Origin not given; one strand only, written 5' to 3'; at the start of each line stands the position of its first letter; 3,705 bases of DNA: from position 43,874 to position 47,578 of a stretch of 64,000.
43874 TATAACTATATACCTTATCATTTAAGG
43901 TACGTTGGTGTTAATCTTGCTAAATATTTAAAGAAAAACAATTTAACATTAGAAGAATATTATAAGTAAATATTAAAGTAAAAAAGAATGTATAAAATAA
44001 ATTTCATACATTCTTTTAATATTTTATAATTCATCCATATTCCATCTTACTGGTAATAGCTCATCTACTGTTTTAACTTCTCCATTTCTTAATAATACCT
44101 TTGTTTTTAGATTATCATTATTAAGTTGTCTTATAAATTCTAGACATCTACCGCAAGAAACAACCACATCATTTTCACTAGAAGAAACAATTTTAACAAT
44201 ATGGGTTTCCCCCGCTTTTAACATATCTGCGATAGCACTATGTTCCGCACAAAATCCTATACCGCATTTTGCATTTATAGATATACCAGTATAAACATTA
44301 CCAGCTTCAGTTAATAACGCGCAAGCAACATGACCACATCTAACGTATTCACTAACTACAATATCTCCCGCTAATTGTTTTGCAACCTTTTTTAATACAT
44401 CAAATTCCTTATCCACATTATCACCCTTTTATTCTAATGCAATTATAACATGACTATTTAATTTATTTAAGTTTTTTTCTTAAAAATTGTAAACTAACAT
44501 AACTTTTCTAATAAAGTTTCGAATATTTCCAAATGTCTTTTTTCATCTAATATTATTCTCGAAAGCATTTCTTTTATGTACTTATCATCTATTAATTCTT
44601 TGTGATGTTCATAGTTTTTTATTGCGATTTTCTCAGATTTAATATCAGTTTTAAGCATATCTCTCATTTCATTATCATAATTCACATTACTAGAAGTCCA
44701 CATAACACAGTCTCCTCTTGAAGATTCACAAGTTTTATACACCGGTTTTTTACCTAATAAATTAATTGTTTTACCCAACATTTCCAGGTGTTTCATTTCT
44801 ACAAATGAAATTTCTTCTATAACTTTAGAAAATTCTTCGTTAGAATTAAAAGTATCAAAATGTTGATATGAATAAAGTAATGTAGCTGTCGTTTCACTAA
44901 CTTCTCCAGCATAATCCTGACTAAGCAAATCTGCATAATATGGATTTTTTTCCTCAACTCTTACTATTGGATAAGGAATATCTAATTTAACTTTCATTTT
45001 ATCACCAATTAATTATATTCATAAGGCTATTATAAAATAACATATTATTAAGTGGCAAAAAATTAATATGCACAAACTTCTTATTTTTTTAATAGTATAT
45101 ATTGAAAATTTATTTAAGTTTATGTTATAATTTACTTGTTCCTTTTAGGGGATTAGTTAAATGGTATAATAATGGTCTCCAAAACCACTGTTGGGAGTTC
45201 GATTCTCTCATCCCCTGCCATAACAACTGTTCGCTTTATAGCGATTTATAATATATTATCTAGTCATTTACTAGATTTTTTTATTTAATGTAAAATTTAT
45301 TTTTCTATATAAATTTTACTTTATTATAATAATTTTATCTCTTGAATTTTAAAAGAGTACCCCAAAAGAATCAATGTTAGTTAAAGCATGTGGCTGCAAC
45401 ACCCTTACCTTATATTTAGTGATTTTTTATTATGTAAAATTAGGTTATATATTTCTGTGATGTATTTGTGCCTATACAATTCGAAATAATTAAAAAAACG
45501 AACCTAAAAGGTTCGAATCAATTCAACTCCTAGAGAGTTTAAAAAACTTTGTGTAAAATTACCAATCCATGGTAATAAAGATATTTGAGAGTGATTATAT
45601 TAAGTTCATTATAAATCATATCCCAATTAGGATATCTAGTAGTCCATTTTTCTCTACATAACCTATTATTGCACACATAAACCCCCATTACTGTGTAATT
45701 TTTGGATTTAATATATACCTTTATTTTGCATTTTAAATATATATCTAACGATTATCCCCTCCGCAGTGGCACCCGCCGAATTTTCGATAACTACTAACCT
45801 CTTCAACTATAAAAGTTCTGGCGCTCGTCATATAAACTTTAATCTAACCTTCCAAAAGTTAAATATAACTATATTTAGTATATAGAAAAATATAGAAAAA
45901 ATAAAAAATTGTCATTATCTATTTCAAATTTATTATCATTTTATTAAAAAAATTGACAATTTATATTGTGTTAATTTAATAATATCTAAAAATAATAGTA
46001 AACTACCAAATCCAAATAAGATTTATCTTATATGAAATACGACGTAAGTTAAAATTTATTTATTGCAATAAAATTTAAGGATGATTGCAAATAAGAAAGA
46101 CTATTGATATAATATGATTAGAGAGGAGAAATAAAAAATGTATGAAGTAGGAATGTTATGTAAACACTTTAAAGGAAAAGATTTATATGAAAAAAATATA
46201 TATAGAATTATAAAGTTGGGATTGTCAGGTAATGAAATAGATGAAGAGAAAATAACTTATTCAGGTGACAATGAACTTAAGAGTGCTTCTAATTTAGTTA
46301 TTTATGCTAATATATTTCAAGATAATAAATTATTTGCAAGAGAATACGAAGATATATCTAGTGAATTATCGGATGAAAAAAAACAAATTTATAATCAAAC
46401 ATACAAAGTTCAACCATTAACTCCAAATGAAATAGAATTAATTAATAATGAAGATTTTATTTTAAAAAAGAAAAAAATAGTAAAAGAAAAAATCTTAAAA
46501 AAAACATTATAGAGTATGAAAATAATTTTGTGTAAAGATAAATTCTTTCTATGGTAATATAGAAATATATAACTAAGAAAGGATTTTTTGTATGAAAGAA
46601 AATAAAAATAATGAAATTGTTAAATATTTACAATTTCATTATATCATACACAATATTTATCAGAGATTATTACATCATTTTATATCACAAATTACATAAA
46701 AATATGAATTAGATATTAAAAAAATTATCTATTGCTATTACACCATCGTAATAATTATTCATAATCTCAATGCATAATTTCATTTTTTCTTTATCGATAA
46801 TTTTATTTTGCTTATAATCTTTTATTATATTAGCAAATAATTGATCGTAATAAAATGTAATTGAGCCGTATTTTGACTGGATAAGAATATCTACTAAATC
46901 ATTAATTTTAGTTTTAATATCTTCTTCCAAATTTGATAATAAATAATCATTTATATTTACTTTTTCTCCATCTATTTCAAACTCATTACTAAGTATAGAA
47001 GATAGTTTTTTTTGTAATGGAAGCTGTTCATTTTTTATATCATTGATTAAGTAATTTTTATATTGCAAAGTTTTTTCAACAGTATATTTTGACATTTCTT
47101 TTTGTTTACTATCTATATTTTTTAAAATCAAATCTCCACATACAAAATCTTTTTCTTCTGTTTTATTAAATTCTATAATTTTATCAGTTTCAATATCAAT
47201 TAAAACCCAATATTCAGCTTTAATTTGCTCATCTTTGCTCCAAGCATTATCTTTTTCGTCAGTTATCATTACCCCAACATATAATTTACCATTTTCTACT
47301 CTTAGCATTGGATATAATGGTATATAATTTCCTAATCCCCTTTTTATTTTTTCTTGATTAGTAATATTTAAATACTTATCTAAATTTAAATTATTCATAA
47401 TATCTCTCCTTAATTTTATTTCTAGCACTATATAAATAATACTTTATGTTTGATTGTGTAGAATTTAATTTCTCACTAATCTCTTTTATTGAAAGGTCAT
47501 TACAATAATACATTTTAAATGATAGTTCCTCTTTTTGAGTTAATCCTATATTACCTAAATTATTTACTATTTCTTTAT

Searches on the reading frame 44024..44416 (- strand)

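Call 48: search_protein_families(library=pfam, proteins=[window:44024-44416:-], max_evalue=0.01)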
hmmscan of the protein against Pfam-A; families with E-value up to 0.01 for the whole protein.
window:44024-44416:- (130 aa): 1 family
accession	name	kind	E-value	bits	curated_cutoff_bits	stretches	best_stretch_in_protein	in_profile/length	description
PF00383.29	dCMP_cyt_deam_1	-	0.0002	21.7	25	1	28-100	24-95/102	Cytidine and deoxycytidylate deaminase zinc-binding region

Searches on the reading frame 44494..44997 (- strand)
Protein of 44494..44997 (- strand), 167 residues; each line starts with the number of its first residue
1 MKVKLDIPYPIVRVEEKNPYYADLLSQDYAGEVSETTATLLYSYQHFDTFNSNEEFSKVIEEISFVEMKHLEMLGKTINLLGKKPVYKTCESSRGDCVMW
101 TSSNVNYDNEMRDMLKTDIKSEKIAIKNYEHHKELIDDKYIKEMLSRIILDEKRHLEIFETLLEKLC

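Call 11: find_related_loci(query=window:44494-44997:-, collection=genome_contigs, flank=10000)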
Query window:44494-44997:- (167 aa) in genome_contigs; peptide patterns used: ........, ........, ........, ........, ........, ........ (x = any residue, [..] = any of these).
70 stretches matched a pattern; 24 encode a relative of the query (tblastn E <= 1e-3); 24 distinct loci.
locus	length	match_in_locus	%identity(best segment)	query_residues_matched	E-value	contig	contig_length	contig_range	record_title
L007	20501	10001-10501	86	1-167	6e-97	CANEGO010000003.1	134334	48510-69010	MAG TPA_asm: uncultured Clostridium sp. isolate SRR18439538_bin.11_metawrap_v1.3_MAG genome assembly, contig: NODE.55_le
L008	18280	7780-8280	86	1-167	6e-97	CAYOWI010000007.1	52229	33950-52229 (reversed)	MAG TPA_asm: uncultured Muribaculaceae bacterium isolate SRP287540_co1_447 genome assembly, contig: NODE_575_length_5222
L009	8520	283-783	84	1-167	4e-95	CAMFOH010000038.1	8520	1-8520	MAG: uncultured Mollicutes bacterium isolate ERR2020022_bin.3_metaWRAP_v1.3_MAG genome assembly, contig: ERZ10552055.142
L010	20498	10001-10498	80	1-166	4e-90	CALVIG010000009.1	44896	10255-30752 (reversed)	MAG: uncultured Bacilli bacterium isolate BRZ_II__bin28 genome assembly, contig: BRZ_II__NODE_1071_length_44896_cov_22.2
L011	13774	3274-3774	74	1-167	2e-86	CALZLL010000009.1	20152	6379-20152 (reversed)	MAG: uncultured Clostridium sp. isolate SRR3178346_bin.13_metaWRAP_v1.3_MAG genome assembly, contig: ERZ8974994.474, who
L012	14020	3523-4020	77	1-166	1e-85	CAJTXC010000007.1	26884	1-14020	MAG TPA_asm: uncultured Bacilli bacterium isolate MGBC118889 genome assembly, contig: MGBC118889.7, whole genome shotgun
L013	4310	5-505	74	1-167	9e-85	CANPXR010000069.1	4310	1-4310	MAG: uncultured Bacilli bacterium isolate Lapin-004__bin62 genome assembly, contig: Lapin-004__NODE_27651_length_4310_co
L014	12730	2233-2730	75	1-166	1e-82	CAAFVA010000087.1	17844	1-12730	MAG TPA_asm: Bacilli bacterium, isolate HGM10829, WGS project CAAFVA010000000 data, contig: SRS295027_37_k89_91402, whol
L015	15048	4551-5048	72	1-166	5e-82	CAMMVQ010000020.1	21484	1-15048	MAG: uncultured Mollicutes bacterium isolate ERR7167064_bin.22_MetaWRAP_v1.1_MAG genome assembly, contig: NODE_1032_leng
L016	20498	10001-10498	71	1-166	9e-81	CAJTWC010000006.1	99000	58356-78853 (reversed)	MAG TPA_asm: uncultured Bacilli bacterium isolate MGBC119771 genome assembly, contig: MGBC119771.6, whole genome shotgun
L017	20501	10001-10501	72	1-167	2e-80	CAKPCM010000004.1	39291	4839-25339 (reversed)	MAG: uncultured Bacilli bacterium isolate REFINED_METABAT215_TOP10_CONTIGS_1500_ASSEMBLY_K77_MERGED__Hadza_MoBio_hadza-A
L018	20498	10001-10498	69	1-166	3e-78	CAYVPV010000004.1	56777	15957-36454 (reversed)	MAG TPA_asm: uncultured Muribaculaceae bacterium isolate SRP222994_co1_68 genome assembly, contig: NODE_866_length_56777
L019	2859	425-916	71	1-164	1e-78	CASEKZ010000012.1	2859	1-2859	uncultured bacterium isolate CO.T19.metabat-bins.98 genome assembly, contig: CO.T19.metabat-bins.98.fa_k141_3778041, who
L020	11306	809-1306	67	1-166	6e-77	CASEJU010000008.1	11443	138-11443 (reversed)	uncultured bacterium isolate Batch3_idba_bin.1235 genome assembly, contig: Batch3_idba_bin.1235.fa_k87_6424748, whole ge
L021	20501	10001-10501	69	1-167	5e-76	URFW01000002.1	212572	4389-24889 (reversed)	uncultured Tenericutes bacterium isolate UMGS957 genome assembly, contig: NODE_29_length_212572_cov_7.803049, whole geno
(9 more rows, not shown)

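Call 48: search_protein_families(library=pfam, proteins=[window:44494-44997:-], max_evalue=0.01)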
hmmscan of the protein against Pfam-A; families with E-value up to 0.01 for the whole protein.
window:44494-44997:- (167 aa): 5 families
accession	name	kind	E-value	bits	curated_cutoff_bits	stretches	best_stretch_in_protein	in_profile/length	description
PF05067.18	Mn_catalase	-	2.1e-11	43.8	27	1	12-84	12-83/284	Manganese containing catalase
PF00210.30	Ferritin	-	3e-10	40.6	24.5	1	54-166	31-139/142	Ferritin-like domain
PF02915.23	Rubrerythrin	-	3.3e-10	40.9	22.8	1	34-162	9-136/137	Rubrerythrin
PF03232.19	COQ7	-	2.7e-07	30.8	23.5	1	23-84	5-62/169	Ubiquinone biosynthesis protein COQ7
PF13668.12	Ferritin_2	-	3.1e-06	27.8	24.7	1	39-164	24-137/138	Ferritin-like domain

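Call 49: search_protein_families(library=pfam, proteins=[L007:7811-8845:-, L007:1503-3863:-, L007:101-889:+], max_evalue=0.001)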
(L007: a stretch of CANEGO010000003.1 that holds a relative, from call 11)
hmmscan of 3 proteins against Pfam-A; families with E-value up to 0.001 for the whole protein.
L007:7811-8845:- (344 aa): 3 families
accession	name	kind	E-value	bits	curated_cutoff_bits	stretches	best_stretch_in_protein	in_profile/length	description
PF00589.27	Phage_integrase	-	2.4e-28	99.5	27.1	1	140-315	3-169/172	Phage integrase family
PF02899.23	Phage_int_SAM_1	-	3e-06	27.8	22.3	1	42-116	8-82/83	Phage integrase, N-terminal SAM-like domain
PF13495.12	Phage_int_SAM_4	-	5.3e-05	24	27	1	37-116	4-81/85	Phage integrase, N-terminal SAM-like domain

L007:1503-3863:- (786 aa): 3 families
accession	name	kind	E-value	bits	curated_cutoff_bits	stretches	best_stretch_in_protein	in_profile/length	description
PF13166.12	AAA_13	-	1.5e-50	173.1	36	1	33-723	16-692/713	AAA domain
PF00005.33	ABC_tran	-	3e-05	25.1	25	1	31-154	9-110/137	ABC transporter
PF13476.12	AAA_23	-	0.00095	20.3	27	1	19-53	10-39/201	AAA domain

L007:101-889:+ (262 aa): 0 families

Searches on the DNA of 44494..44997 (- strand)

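Call 12: search_rna_families(sources=[L007, L008, L009, L010, L011, L012, L013, L014, L015, L016], threshold=gathering)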
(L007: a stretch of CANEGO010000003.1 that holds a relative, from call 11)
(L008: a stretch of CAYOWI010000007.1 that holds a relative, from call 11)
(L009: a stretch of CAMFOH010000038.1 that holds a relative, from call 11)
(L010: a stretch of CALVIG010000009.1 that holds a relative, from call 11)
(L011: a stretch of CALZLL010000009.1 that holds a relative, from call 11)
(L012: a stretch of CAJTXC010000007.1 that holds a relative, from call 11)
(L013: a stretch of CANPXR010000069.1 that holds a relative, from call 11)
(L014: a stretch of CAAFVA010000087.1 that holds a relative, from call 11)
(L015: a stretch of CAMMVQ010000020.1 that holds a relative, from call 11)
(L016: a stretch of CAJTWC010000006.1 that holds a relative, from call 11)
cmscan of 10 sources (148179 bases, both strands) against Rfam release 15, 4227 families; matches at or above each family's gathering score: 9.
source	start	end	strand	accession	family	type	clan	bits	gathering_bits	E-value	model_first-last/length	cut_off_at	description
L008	6845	6915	-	RF00005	tRNA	Gene; tRNA;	CL00001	68.3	29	2.1e-12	1-71/71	no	tRNA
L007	9030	9100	-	RF00005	tRNA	Gene; tRNA;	CL00001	61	29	2.1e-10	1-71/71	no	tRNA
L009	84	154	-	RF00005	tRNA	Gene; tRNA;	CL00001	61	29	2.1e-10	1-71/71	no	tRNA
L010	9247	9317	-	RF00005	tRNA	Gene; tRNA;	CL00001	61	29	2.1e-10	1-71/71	no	tRNA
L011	3073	3143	-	RF00005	tRNA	Gene; tRNA;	CL00001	61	29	2.1e-10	1-71/71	no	tRNA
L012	3306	3376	-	RF00005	tRNA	Gene; tRNA;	CL00001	61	29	2.1e-10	1-71/71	no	tRNA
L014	1475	1545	-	RF00005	tRNA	Gene; tRNA;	CL00001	61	29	2.1e-10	1-71/71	no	tRNA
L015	3769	3839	-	RF00005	tRNA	Gene; tRNA;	CL00001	61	29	2.1e-10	1-71/71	no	tRNA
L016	9665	9735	-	RF00005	tRNA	Gene; tRNA;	CL00001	61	29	2.1e-10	1-71/71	no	tRNA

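Call 13: search_rna_families(sources=[L017, L018, L019, L020, L021, L022, L023, L024, L025], threshold=gathering)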
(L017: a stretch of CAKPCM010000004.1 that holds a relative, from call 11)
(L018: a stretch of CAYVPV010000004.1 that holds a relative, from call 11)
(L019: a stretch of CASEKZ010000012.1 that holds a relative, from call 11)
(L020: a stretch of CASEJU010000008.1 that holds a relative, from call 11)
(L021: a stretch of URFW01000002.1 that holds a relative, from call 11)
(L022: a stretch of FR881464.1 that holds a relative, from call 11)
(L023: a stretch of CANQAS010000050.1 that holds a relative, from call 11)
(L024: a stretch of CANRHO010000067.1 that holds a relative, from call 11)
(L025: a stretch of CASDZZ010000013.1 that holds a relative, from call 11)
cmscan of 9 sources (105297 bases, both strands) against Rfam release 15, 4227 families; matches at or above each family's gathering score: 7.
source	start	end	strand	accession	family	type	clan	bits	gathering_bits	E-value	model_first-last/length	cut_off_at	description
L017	9833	9903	-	RF00005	tRNA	Gene; tRNA;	CL00001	61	29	1.5e-10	1-71/71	no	tRNA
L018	9774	9844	-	RF00005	tRNA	Gene; tRNA;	CL00001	61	29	1.5e-10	1-71/71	no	tRNA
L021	9833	9903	-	RF00005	tRNA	Gene; tRNA;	CL00001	61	29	1.5e-10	1-71/71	no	tRNA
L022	1150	1220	-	RF00005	tRNA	Gene; tRNA;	CL00001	61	29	1.5e-10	1-71/71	no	tRNA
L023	4417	4487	-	RF00005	tRNA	Gene; tRNA;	CL00001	61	29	1.5e-10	1-71/71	no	tRNA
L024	262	332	-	RF00005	tRNA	Gene; tRNA;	CL00001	61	29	1.5e-10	1-71/71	no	tRNA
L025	9252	9322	-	RF00005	tRNA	Gene; tRNA;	CL00001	61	29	1.5e-10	1-71/71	no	tRNA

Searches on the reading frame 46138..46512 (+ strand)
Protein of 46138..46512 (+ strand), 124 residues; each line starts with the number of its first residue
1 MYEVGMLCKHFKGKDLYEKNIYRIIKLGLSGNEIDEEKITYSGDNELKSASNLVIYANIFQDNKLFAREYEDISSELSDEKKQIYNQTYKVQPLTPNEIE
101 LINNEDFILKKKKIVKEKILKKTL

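Call 7: find_encoding_contigs(protein=window:46138-46512:+, flank=10000, max_places=10)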
Protein window:46138-46512:+ (124 aa): 10 contigs read that carry it; 6 places shown.
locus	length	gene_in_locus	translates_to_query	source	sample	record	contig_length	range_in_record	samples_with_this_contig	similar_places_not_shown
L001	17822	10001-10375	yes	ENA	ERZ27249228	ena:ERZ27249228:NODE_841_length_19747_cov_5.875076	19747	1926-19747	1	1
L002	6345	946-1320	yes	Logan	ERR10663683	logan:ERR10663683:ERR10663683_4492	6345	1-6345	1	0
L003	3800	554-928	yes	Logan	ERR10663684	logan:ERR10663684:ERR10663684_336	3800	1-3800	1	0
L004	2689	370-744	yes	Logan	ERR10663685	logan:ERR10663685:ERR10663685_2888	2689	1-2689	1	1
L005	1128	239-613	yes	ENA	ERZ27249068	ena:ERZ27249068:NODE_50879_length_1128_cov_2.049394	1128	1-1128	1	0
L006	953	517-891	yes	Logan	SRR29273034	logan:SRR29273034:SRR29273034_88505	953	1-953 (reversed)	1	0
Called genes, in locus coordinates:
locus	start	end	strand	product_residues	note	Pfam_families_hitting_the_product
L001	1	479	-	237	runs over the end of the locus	-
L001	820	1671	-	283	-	PF00590:TP_methylase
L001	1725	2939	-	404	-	PF00462:Glutaredoxin (weak)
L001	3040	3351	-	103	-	-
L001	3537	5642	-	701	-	PF13191:AAA_16 (weak), PF23569:NBD_SMAX1, PF00004:AAA, PF17871:AAA_lid_9, PF00004:AAA, PF07724:AAA_2, PF07728:AAA_5, PF10431:ClpB_D2-small, +10 more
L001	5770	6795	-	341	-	PF00348:polyprenyl_synt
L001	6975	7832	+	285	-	PF02557:VanY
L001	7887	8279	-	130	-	-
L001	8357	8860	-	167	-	PF05067:Mn_catalase, PF03232:COQ7 (faint), PF00210:Ferritin, PF02915:Rubrerythrin, PF13668:Ferritin_2 (weak)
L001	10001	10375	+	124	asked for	-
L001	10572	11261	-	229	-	-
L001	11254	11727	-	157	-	PF08281:Sigma70_r4_2 (weak)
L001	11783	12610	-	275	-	-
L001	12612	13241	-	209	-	PF00300:His_Phos_1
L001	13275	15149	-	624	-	PF17914:HopA1 (weak)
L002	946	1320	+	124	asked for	-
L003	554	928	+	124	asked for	-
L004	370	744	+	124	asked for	-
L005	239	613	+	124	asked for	-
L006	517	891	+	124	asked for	-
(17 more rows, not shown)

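Call 16: find_homologous_proteins(query=window:46138-46512:+, max_evalue=0.001)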
Query window:46138-46512:+ (124 aa): 444 proteins with E <= 0.001 among 453 candidates; the best 120 are listed.
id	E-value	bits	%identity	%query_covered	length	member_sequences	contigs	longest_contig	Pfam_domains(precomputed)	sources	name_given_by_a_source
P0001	7.5e-72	257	100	100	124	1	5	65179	-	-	-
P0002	1.6e-48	182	70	98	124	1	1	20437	-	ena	-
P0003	2.5e-48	181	69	95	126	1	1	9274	-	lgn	-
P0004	7.4e-48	180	67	98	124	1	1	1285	-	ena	-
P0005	2.4e-47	178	67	98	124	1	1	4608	-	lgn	-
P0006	2.9e-47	178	67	98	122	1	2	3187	-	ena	-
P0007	4.3e-47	177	68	98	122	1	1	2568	-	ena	-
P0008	4.6e-47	177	66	98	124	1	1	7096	-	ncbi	-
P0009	7.8e-47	176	68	98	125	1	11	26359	-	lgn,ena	-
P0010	1.3e-46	176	66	98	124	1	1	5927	-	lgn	-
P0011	1.4e-46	176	65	98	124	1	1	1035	-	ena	-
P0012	1.6e-46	175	66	99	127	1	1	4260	-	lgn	-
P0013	1.7e-46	175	67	97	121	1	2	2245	-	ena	-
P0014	1.8e-46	175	70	98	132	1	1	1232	-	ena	-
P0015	1.9e-46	175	69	87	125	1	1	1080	-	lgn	-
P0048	1.1e-44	169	66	98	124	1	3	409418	-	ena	-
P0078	4.0e-43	164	64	98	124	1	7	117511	-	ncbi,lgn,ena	-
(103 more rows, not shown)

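Call 17: find_encoding_contigs(protein=P0002, flank=6000, max_places=2)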
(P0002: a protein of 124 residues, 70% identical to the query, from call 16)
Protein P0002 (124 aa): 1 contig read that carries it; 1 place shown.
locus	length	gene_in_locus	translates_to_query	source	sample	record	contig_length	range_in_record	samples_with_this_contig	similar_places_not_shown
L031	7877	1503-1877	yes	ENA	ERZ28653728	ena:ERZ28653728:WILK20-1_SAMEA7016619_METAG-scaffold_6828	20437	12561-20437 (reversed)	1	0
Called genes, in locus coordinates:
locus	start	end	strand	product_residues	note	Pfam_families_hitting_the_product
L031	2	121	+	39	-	?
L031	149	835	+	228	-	-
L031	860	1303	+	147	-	-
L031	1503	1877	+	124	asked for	-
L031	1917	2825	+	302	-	-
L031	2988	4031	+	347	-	-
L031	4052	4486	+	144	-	-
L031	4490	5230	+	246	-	PF08874:DUF1835 (faint), PF12395:DUF3658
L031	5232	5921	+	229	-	PF01752:Peptidase_M9 (weak), PF13485:Peptidase_MA_2 (weak)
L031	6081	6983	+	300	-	PF03969:AFG1_ATPase (weak), PF01695:IstB_IS21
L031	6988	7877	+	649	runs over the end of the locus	PF00773:RNB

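Call 18: find_encoding_contigs(protein=P0048, flank=6000, max_places=2)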
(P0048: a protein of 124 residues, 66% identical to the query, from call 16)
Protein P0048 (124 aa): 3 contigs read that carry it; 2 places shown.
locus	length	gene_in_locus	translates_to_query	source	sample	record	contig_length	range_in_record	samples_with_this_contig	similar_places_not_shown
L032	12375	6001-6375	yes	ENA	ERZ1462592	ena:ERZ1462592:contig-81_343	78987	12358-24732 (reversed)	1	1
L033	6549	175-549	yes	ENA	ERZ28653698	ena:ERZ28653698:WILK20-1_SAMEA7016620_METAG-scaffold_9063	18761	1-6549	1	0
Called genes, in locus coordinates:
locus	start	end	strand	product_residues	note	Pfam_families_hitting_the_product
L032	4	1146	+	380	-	PF01098:FTSW_RODA_SPOVE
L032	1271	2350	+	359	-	PF01368:DHH, PF02272:DHHA1 (weak)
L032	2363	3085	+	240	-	PF10531:SLBB, PF22461:SLBB_2, PF00633:HHH, PF12836:HHH_3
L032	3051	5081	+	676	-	PF13567:DUF4131, PF03772:Competence, PF00753:Lactamase_B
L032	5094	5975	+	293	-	PF17761:DUF1016_N, PF06250:YhcG_C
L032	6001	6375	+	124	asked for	-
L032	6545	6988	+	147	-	-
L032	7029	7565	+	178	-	-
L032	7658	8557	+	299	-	-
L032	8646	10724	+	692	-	PF00249:Myb_DNA-binding (faint), PF07750:GcrA (faint), PF08279:HTH_11 (faint), PF13921:Myb_DNA-bind_6 (faint), PF13518:HTH_28 (faint), PF02796:HTH_7 (faint), PF13384:HTH_23 (faint), PF13936:HTH_38 (faint), +3 more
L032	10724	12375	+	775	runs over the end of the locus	PF00249:Myb_DNA-binding (faint), PF01022:HTH_5 (faint), PF07750:GcrA (faint), PF08279:HTH_11 (faint), PF13921:Myb_DNA-bind_6 (faint), PF01527:HTH_Tnp_1 (faint), PF04545:Sigma70_r4 (faint), PF04760:IF2_N (faint), +6 more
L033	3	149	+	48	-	?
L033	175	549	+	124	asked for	-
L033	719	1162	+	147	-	-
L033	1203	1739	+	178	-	-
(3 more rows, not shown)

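Call 19: find_encoding_contigs(protein=P0078, flank=6000, max_places=2)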
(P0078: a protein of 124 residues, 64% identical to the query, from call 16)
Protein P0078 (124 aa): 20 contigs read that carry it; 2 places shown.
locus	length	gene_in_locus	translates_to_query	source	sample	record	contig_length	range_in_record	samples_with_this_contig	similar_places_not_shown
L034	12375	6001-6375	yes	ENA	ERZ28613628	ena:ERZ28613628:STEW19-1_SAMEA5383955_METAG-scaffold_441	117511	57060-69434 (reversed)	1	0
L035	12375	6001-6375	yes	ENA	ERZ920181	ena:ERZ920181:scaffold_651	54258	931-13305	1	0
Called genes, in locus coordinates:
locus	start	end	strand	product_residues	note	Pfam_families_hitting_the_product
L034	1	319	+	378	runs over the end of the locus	PF01098:FTSW_RODA_SPOVE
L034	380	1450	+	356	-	PF01368:DHH, PF02272:DHHA1 (weak)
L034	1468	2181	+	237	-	PF10531:SLBB, PF14520:HHH_5 (faint), PF00633:HHH (weak), PF12836:HHH_3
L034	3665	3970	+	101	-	-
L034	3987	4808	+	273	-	PF02498:Bro-N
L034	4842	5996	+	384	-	PF07690:MFS_1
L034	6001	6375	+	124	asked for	-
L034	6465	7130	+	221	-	-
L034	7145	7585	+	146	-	-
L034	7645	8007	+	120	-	-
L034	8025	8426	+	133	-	-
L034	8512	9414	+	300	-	PF01695:IstB_IS21 (weak)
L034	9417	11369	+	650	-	PF00773:RNB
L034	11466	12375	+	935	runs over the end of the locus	PF19127:Choline_bind_3 (faint), PF00404:Dockerin_1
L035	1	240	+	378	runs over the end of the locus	PF01098:FTSW_RODA_SPOVE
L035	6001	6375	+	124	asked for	-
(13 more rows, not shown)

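Call 48: search_protein_families(library=pfam, proteins=[window:46138-46512:+], max_evalue=0.01)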
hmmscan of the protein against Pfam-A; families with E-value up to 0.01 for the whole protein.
window:46138-46512:+ (124 aa): 1 family
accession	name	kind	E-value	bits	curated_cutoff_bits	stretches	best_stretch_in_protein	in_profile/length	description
PF07866.17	DUF1653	-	0.0011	19.8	23.5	0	50-82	23-55/62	Protein of unknown function (DUF1653)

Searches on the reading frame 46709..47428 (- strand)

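Call 48: search_protein_families(library=pfam, proteins=[window:46709-47428:-], max_evalue=0.01)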
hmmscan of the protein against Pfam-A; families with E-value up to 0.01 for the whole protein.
window:46709-47428:- (239 aa): 1 family
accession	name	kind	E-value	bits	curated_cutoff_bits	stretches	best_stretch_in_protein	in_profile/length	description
PF21552.3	TFC3_eWH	-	0.0021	18.6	27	1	184-225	15-56/91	Transcription factor tau 138 kDa subunit, extended winged helix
